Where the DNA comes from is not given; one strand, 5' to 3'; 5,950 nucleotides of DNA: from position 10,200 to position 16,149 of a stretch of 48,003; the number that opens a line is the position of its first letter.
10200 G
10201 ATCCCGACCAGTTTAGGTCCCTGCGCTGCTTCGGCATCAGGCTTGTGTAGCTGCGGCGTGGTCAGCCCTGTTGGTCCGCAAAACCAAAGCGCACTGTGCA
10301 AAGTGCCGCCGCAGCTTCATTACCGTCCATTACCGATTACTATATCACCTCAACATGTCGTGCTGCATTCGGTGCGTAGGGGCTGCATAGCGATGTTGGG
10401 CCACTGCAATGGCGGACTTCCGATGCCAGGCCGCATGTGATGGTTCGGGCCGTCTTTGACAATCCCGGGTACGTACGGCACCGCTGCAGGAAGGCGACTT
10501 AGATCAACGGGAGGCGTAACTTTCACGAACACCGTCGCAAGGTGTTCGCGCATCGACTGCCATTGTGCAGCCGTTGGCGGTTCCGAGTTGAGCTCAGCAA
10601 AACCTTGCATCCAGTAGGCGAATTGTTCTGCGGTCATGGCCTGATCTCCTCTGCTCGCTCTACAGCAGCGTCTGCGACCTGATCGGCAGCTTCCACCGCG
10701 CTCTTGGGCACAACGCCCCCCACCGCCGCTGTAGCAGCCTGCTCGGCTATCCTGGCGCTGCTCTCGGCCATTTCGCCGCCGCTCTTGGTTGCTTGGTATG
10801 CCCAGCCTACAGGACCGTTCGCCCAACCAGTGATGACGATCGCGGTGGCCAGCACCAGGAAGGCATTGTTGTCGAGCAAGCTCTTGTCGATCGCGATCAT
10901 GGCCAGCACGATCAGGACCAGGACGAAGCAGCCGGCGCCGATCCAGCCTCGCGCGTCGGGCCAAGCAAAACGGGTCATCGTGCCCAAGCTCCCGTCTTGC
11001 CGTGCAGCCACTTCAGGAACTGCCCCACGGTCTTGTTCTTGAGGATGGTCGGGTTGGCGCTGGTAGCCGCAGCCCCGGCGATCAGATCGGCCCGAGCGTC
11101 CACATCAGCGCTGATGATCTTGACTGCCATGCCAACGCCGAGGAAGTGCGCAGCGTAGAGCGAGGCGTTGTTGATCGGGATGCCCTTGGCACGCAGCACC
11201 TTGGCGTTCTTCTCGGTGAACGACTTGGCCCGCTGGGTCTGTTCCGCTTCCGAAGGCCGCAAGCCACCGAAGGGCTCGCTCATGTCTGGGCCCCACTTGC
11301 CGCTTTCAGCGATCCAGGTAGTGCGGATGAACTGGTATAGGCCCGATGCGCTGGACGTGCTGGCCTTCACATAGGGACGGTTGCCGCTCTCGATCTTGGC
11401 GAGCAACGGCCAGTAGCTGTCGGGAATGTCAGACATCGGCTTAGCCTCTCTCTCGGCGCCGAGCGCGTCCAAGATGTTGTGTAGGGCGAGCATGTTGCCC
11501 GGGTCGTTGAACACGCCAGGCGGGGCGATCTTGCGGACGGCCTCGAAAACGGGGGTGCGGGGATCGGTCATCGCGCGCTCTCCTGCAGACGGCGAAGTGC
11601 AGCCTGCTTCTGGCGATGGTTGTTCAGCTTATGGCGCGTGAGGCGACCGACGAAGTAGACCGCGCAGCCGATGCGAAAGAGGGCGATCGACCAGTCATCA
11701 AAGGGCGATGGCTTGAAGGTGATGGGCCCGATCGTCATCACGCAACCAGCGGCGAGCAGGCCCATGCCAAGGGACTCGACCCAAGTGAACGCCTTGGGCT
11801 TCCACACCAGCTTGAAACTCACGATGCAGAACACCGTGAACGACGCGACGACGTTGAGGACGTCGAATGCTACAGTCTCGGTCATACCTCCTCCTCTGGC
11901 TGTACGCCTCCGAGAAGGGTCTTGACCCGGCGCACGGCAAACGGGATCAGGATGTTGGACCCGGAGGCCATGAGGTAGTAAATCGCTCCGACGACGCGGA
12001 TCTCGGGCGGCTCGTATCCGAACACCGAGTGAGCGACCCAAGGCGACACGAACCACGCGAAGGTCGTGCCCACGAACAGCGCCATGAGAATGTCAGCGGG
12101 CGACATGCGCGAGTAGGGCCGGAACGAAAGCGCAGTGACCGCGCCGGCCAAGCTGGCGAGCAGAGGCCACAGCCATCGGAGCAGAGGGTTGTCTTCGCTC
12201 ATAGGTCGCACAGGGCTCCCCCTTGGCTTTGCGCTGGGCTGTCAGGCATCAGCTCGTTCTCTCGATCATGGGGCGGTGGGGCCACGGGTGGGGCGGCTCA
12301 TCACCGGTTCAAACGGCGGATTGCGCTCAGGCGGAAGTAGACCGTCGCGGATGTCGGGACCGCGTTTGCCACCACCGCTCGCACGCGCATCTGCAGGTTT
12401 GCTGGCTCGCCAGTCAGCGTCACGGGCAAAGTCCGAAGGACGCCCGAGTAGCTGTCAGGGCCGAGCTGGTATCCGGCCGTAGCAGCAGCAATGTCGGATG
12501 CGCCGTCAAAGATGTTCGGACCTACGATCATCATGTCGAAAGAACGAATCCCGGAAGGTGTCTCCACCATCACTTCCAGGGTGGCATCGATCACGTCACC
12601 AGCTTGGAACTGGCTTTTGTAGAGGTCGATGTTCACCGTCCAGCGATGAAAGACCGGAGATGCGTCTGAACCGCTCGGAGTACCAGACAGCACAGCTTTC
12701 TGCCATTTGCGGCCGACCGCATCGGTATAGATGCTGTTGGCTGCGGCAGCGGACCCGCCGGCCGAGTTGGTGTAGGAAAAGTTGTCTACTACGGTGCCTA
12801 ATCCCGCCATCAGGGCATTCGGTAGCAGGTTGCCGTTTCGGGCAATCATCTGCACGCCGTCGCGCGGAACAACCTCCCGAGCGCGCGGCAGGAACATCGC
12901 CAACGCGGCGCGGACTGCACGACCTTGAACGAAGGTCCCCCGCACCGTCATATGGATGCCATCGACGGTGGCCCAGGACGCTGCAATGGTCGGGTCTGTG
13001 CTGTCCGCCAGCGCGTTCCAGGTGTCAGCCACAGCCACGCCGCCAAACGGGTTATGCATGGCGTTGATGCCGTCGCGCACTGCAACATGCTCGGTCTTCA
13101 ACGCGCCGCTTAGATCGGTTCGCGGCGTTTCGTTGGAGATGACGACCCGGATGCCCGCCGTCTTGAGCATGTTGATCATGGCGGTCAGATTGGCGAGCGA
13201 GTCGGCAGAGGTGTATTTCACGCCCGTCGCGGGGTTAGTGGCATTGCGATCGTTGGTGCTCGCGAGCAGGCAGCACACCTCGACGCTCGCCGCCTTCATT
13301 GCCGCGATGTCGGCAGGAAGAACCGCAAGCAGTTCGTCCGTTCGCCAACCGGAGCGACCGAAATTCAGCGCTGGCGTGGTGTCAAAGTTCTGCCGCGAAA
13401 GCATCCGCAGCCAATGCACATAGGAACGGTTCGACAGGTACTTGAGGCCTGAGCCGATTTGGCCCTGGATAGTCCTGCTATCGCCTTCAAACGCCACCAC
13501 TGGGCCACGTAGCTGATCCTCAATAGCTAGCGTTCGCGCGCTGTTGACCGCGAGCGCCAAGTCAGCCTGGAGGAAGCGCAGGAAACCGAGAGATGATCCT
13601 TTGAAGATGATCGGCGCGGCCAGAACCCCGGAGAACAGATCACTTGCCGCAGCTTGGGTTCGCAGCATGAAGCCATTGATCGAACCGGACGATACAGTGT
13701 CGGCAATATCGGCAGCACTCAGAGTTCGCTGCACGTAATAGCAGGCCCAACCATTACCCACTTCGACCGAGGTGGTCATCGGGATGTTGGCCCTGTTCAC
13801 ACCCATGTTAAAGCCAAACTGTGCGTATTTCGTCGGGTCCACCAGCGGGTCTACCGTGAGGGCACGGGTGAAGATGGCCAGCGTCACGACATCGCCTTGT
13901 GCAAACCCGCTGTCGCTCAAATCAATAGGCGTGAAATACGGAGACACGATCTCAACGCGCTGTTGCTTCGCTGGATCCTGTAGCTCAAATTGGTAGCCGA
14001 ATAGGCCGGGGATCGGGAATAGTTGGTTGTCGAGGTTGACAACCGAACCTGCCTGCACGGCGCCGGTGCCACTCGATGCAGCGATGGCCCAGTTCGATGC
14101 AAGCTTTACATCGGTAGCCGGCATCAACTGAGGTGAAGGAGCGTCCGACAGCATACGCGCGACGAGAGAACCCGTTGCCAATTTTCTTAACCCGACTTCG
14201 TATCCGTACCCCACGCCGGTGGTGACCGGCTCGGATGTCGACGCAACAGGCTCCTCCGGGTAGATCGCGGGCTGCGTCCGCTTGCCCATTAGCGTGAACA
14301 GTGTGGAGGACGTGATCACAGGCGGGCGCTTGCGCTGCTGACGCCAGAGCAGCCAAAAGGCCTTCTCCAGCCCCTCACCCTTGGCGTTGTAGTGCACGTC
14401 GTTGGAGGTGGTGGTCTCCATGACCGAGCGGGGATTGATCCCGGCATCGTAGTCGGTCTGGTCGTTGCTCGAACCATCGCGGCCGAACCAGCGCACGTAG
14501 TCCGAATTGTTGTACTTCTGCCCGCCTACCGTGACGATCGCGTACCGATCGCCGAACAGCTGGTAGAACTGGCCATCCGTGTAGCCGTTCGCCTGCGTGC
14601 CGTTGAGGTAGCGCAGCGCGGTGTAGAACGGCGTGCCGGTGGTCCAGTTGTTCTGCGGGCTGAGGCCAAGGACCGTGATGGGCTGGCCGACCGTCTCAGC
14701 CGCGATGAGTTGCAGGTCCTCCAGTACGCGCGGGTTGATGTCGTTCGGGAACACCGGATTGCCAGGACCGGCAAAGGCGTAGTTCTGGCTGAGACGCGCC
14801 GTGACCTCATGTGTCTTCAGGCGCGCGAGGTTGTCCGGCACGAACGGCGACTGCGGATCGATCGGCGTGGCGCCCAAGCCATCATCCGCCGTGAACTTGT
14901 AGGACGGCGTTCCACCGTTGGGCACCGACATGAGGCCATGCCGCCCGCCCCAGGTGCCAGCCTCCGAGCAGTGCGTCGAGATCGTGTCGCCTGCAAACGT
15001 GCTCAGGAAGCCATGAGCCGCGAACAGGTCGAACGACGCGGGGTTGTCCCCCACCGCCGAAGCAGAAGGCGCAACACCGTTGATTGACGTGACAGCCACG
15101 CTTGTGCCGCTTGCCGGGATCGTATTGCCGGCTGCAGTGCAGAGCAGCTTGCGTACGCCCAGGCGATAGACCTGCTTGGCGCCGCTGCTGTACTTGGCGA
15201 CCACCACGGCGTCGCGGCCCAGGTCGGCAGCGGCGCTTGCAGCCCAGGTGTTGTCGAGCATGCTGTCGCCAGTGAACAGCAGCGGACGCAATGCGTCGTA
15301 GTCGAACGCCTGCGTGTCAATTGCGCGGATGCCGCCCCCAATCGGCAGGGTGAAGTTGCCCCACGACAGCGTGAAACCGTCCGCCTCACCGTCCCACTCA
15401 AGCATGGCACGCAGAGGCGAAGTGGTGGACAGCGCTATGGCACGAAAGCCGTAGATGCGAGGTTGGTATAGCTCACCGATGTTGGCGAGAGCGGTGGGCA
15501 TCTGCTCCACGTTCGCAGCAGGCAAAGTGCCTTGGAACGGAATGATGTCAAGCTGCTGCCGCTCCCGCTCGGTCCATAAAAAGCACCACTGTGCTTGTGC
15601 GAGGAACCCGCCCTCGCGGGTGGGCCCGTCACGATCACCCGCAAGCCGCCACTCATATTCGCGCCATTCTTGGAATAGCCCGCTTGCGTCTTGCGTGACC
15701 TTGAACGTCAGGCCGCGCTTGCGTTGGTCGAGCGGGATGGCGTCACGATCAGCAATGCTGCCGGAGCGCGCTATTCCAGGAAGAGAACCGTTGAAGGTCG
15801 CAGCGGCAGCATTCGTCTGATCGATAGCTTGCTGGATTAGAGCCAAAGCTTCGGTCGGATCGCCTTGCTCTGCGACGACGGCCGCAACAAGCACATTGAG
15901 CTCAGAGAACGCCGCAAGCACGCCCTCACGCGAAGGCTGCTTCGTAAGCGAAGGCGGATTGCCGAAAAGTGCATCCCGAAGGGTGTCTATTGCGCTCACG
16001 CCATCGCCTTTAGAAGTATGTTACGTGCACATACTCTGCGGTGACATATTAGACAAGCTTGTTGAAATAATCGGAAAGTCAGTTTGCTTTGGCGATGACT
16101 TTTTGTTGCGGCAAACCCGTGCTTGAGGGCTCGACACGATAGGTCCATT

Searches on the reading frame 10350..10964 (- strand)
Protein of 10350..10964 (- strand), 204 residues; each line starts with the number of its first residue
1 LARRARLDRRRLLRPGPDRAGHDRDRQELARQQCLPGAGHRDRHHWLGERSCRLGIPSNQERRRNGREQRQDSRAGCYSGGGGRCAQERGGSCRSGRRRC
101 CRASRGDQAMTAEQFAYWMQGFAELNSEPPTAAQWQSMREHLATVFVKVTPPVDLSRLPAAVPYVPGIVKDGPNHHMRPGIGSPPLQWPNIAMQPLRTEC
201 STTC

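Call 51: search_protein_families(library=pfam, proteins=[window:10350-10964:-], max_evalue=0.001)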
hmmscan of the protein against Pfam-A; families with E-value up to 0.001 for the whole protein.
window:10350-10964:- (204 aa): 0 families

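Call 85: search_protein_families(library=phrogs, proteins=[window:10350-10964:-], max_evalue=0.001)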
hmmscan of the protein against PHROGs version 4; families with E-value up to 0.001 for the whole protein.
window:10350-10964:- (204 aa): 2 families
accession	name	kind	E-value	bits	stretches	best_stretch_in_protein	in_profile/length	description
phrog_35763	-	unknown function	2.3e-13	51.1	1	110-152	1-43/65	-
phrog_28500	-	unknown function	2.8e-13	51.3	1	110-167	1-63/91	-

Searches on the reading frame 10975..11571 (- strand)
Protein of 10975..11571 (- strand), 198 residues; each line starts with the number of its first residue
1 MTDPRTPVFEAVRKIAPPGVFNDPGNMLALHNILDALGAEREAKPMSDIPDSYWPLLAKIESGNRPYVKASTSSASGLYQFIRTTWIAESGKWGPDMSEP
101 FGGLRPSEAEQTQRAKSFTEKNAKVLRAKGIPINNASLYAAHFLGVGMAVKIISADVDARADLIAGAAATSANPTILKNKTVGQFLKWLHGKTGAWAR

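Call 51: search_protein_families(library=pfam, proteins=[window:10975-11571:-], max_evalue=0.001)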
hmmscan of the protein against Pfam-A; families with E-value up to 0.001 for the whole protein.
window:10975-11571:- (198 aa): 0 families

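Call 85: search_protein_families(library=phrogs, proteins=[window:10975-11571:-], max_evalue=0.001)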
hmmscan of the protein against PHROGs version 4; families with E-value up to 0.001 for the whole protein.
window:10975-11571:- (198 aa): 4 families
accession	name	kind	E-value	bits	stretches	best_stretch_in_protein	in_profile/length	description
phrog_4067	-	other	1.9e-17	64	1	56-189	690-828/980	transglycosylase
phrog_3201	-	tail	3.5e-11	42.5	1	57-195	2042-2187/2408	tail fiber protein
phrog_22520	-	unknown function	2.3e-06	28.2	1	48-186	20-146/330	-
phrog_11561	-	unknown function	6.8e-05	22.4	1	66-183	354-471/853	-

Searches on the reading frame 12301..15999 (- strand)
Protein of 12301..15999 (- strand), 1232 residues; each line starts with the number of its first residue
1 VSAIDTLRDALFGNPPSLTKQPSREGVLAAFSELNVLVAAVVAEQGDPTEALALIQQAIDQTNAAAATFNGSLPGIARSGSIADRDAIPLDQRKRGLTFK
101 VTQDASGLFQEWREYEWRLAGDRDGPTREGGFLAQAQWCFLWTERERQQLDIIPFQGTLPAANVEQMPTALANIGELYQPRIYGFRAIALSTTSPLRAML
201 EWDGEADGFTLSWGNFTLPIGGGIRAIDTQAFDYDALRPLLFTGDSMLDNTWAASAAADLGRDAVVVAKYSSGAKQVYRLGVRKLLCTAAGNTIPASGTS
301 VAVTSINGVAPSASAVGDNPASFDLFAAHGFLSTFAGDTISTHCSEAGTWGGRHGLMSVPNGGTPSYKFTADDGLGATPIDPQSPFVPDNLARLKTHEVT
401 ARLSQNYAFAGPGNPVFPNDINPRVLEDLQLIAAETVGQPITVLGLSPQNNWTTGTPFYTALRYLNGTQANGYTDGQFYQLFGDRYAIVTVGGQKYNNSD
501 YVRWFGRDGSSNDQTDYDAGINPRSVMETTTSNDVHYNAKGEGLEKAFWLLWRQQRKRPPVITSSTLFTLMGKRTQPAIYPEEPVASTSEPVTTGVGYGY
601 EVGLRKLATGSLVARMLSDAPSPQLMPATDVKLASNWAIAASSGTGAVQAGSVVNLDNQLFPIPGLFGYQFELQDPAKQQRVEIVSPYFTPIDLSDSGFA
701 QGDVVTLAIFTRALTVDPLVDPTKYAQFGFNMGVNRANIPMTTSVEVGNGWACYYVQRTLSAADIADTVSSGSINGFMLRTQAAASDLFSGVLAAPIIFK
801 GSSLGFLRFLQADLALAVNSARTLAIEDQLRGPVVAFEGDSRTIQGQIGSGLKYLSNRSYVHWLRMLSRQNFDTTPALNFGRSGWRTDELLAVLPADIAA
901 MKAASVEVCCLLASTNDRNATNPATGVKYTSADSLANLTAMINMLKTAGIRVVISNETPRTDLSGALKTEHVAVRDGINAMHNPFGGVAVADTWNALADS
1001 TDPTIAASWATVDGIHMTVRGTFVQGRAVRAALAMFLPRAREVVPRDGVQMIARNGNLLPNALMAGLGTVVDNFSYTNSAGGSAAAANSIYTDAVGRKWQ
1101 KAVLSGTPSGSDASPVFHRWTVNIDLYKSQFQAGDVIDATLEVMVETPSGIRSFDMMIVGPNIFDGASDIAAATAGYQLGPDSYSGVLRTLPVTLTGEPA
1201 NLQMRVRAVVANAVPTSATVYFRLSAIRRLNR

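Call 7: search_protein_families(library=phrogs, proteins=[window:12301-15999:-], max_evalue=0.01)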
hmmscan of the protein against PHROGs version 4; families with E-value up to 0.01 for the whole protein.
window:12301-15999:- (1232 aa): 1 family
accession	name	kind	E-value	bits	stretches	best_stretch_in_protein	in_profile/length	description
phrog_6102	-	moron, auxiliary metabolic gene and host takeover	3.9e-34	119.1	1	829-1229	27-438/442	lipase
